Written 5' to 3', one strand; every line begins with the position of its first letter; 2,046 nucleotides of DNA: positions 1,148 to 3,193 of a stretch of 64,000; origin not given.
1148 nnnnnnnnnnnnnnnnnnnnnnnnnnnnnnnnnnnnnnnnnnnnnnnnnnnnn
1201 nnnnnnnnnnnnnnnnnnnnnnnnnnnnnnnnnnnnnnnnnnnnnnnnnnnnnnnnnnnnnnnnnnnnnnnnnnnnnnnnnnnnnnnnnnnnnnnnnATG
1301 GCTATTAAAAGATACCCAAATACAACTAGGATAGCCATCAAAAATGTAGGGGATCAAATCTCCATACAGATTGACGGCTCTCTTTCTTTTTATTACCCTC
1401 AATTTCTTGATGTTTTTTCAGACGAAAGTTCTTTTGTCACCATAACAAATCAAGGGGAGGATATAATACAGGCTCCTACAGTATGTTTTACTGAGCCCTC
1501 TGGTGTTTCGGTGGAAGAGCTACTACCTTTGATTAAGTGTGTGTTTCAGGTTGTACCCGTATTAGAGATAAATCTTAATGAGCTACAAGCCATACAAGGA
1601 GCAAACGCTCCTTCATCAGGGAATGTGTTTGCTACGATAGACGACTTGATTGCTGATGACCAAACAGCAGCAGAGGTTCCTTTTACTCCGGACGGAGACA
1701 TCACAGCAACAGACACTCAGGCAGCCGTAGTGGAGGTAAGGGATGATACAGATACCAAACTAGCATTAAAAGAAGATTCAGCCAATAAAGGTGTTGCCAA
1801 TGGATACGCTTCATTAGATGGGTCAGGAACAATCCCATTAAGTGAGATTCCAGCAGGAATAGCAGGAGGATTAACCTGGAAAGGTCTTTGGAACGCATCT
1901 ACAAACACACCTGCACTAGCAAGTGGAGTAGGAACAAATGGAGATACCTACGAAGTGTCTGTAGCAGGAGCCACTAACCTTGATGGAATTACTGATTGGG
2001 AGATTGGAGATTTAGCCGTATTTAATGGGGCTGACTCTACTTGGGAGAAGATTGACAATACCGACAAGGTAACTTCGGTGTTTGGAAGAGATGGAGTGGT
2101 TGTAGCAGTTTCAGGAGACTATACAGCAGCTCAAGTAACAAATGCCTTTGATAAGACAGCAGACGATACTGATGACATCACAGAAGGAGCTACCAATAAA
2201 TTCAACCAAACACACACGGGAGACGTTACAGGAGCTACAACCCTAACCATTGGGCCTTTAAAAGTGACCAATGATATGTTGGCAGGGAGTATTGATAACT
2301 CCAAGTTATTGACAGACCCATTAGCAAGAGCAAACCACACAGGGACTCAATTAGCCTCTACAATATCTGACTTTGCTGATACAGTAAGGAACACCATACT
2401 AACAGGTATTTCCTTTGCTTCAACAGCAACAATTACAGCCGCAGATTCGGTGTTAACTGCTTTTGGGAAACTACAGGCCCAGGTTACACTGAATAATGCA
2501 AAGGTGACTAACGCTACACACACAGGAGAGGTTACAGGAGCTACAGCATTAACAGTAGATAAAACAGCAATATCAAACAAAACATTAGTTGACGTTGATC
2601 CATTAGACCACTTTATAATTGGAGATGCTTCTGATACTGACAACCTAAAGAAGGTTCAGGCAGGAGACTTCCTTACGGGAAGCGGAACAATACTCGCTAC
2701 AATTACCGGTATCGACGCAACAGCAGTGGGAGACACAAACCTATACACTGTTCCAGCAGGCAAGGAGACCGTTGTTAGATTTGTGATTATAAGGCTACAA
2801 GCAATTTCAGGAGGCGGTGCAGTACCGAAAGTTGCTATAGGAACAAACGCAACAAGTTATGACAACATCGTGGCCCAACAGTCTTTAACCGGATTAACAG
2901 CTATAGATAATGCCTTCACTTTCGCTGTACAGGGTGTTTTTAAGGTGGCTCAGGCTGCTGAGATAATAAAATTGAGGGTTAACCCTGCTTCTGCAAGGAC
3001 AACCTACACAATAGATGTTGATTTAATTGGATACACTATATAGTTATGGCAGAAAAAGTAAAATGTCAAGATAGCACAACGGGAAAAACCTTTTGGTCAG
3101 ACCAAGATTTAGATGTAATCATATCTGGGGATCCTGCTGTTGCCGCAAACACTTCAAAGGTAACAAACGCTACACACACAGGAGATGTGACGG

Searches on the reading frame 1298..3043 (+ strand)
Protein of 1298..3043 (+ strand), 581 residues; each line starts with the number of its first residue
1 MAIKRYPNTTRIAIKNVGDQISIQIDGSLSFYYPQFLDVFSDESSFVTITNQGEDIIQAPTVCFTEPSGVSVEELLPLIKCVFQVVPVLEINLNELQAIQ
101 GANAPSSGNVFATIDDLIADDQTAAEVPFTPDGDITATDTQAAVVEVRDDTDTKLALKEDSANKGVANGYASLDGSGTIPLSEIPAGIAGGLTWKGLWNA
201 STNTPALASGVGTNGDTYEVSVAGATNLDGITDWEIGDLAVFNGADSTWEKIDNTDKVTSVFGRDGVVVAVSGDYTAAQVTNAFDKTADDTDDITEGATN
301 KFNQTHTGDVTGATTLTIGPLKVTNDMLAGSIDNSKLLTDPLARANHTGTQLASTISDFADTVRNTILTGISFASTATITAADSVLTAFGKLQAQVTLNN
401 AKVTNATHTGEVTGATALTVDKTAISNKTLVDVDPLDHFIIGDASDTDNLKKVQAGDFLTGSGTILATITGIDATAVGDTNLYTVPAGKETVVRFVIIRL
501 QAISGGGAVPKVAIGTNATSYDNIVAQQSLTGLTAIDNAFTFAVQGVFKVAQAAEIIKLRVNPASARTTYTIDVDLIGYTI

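Call 9: search_protein_families(library=phrogs, proteins=[window:1298-3043:+])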
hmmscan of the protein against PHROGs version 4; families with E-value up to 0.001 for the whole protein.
window:1298-3043:+ (581 aa): 5 families
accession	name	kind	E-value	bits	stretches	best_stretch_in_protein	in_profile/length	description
phrog_13892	-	tail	1.1e-33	118.1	1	135-286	430-579/676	minor tail protein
phrog_31460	-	tail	2.4e-18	67.7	1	161-278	49-162/288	tail protein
phrog_33244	-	tail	3e-08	34.1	1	360-434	320-389/414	tail fiber protein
phrog_29238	-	unknown function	3.1e-08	32.9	1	185-491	424-708/997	-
phrog_20500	-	tail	8.4e-07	27.9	1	359-426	504-570/1365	tail protein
